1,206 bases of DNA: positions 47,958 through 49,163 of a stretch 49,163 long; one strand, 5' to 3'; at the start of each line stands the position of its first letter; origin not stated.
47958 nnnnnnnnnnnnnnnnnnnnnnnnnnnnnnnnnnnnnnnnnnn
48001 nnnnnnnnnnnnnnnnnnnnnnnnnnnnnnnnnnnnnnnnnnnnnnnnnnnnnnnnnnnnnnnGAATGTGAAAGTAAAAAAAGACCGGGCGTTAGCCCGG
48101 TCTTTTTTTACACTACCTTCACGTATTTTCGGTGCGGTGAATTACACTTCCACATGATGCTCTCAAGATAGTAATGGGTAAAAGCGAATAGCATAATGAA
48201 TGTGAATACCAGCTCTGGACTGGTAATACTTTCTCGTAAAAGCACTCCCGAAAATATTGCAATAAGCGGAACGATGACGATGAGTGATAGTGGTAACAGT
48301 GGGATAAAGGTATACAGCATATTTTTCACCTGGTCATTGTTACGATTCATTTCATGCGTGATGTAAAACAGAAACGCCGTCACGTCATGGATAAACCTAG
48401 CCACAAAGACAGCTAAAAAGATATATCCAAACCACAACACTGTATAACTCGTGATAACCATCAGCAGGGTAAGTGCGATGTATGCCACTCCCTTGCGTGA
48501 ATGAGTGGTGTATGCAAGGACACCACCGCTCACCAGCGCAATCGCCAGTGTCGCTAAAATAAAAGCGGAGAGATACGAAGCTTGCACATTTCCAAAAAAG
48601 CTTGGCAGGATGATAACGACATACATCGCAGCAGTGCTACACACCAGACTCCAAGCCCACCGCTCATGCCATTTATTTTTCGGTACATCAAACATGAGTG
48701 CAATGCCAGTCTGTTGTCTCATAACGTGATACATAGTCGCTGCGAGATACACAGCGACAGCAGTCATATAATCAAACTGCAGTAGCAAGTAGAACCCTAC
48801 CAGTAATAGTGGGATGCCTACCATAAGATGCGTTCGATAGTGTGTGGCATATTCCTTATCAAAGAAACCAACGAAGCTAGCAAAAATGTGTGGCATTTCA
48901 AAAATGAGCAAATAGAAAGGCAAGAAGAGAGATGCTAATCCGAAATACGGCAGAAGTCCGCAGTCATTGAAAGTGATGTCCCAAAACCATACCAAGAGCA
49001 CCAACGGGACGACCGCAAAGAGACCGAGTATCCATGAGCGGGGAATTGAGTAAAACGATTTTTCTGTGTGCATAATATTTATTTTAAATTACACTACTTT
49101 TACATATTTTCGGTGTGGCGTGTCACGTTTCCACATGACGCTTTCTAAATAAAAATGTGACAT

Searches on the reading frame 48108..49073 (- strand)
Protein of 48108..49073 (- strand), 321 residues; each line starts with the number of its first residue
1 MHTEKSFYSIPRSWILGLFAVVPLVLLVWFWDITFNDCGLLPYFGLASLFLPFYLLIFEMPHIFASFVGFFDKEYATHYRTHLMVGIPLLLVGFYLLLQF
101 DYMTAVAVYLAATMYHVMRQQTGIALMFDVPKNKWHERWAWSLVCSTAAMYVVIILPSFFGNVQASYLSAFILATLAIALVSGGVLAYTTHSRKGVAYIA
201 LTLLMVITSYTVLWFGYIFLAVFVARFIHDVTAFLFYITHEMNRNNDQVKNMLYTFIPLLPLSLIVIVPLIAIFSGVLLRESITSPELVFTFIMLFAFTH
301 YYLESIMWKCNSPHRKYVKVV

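Call 43: find_encoding_contigs(protein=window:48108-49073:-, flank=10000, max_places=2)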
Protein window:48108-49073:- (321 aa): 23 contigs read that carry it; 2 places shown.
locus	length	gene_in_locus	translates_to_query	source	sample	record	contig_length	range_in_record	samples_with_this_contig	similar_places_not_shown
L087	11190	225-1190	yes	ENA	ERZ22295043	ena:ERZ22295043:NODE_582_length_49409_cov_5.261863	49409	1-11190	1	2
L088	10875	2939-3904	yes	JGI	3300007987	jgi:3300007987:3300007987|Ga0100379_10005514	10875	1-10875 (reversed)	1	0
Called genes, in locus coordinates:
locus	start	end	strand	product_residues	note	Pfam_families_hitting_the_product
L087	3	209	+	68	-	?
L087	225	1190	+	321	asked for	-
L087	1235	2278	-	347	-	-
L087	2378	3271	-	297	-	PF00246:Peptidase_M14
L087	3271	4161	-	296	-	PF00246:Peptidase_M14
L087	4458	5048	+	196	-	-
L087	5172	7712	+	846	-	PF10101:DUF2339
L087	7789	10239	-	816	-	PF00158:Sigma54_activat (faint), PF13191:AAA_16 (faint), PF00004:AAA, PF07724:AAA_2, PF07728:AAA_5, PF10431:ClpB_D2-small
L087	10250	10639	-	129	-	-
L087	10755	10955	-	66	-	PF00313:CSD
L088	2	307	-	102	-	?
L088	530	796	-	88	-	PF00312:Ribosomal_S15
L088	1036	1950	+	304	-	PF02899:Phage_int_SAM_1, PF13102:Phage_int_SAM_5 (weak), PF13495:Phage_int_SAM_4 (faint), PF00589:Phage_integrase, PF22823:MrpR_C_cat (faint)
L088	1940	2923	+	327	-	-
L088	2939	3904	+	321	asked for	-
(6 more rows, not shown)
